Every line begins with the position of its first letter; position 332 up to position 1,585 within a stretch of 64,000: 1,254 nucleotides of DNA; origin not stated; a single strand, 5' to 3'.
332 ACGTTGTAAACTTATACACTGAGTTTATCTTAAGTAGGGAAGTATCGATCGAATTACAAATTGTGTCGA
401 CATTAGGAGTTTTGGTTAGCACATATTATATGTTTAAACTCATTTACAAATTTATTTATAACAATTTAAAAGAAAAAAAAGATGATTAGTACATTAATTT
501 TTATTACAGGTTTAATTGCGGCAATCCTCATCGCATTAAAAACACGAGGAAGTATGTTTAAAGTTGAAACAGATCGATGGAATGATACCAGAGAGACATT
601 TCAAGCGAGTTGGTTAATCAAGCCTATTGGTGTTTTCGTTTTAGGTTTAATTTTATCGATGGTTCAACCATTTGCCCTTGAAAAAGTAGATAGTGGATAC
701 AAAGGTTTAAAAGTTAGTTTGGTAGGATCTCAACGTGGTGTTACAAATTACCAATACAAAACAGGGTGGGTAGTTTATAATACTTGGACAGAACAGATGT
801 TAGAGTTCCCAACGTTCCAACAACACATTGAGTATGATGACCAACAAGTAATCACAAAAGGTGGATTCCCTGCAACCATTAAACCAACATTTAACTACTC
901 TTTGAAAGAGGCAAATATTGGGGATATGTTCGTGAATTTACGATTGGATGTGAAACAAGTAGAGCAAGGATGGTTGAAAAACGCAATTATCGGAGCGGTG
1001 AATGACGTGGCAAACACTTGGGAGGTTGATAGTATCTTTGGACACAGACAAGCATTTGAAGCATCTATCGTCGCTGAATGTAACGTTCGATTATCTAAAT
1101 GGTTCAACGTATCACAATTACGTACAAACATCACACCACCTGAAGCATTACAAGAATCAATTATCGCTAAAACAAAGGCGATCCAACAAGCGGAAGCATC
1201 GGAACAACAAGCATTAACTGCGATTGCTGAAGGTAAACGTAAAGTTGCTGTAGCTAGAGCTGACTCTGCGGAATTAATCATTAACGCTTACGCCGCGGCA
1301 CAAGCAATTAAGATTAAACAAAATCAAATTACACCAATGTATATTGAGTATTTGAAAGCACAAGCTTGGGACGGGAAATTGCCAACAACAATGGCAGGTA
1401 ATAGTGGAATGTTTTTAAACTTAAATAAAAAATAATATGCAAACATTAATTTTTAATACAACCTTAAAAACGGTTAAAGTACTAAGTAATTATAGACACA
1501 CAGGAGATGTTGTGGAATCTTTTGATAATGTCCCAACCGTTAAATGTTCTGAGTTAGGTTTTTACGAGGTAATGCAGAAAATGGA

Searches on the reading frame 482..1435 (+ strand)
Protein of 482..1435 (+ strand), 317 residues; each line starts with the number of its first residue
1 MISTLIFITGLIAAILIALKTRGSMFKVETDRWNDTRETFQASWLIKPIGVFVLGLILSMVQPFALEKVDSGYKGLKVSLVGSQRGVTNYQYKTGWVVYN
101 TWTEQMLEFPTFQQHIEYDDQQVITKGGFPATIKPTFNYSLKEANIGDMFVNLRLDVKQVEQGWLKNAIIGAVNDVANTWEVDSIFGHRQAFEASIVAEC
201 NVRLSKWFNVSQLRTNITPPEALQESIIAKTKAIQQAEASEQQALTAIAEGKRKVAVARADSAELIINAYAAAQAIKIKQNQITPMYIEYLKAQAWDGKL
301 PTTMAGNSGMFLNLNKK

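Call 35: search_protein_families(library=pfam, proteins=[window:482-1435:+], max_evalue=0.001)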
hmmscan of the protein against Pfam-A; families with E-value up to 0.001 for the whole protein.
window:482-1435:+ (317 aa): 1 family
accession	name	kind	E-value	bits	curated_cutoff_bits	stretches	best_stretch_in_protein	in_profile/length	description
PF01145.31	Band_7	-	5.1e-16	59.7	23.6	1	68-244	2-172/176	SPFH domain / Band 7 family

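Call 57: search_protein_families(library=pfam, alignment_id=A3, max_evalue=0.0001)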
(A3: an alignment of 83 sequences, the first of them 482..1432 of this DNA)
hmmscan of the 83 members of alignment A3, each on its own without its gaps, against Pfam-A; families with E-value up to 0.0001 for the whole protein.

A. member 1, window:482-1432:+ (317 aa): 1 family
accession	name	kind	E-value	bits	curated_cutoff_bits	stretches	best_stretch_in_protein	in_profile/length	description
PF01145.31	Band_7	-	5.1e-16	59.7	23.6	1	68-244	2-172/176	SPFH domain / Band 7 family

B. families by the number of members that match (of 83 scanned): 31 families (the first 25 are shown)
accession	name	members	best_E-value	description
PF00535.33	Glycos_transf_2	2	9e-15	Glycosyl transferase family 2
PF00303.24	Thymidylat_synt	1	2e-89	Thymidylate synthase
PF00574.28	CLP_protease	1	1.7e-53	Clp protease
PF04264.18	YceI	1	1e-43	YceI-like domain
PF21866.1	DUF6915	1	1.6e-36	Domain of unknown function (DUF6915)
PF00908.23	dTDP_sugar_isom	1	6.7e-35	dTDP-4-dehydrorhamnose 3,5-epimerase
PF25187.1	Acb3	1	1.6e-30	CBASS inhibitor Acb3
PF00254.34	FKBP_C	1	1.6e-22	FKBP-type peptidyl-prolyl cis-trans isomerase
PF01223.29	Endonuclease_NS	1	3.1e-21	DNA/RNA non-specific endonuclease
PF19174.5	DUF5856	1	1e-20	Family of unknown function (DUF5856)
PF00959.24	Phage_lysozyme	1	1.8e-18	Phage lysozyme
PF01145.31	Band_7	1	5.1e-16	SPFH domain / Band 7 family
PF00059.27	Lectin_C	1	2.8e-14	Lectin C-type domain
PF01471.23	PG_binding_1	1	3.9e-13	Putative peptidoglycan binding domain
PF00149.33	Metallophos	1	1.8e-12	Calcineurin-like phosphoesterase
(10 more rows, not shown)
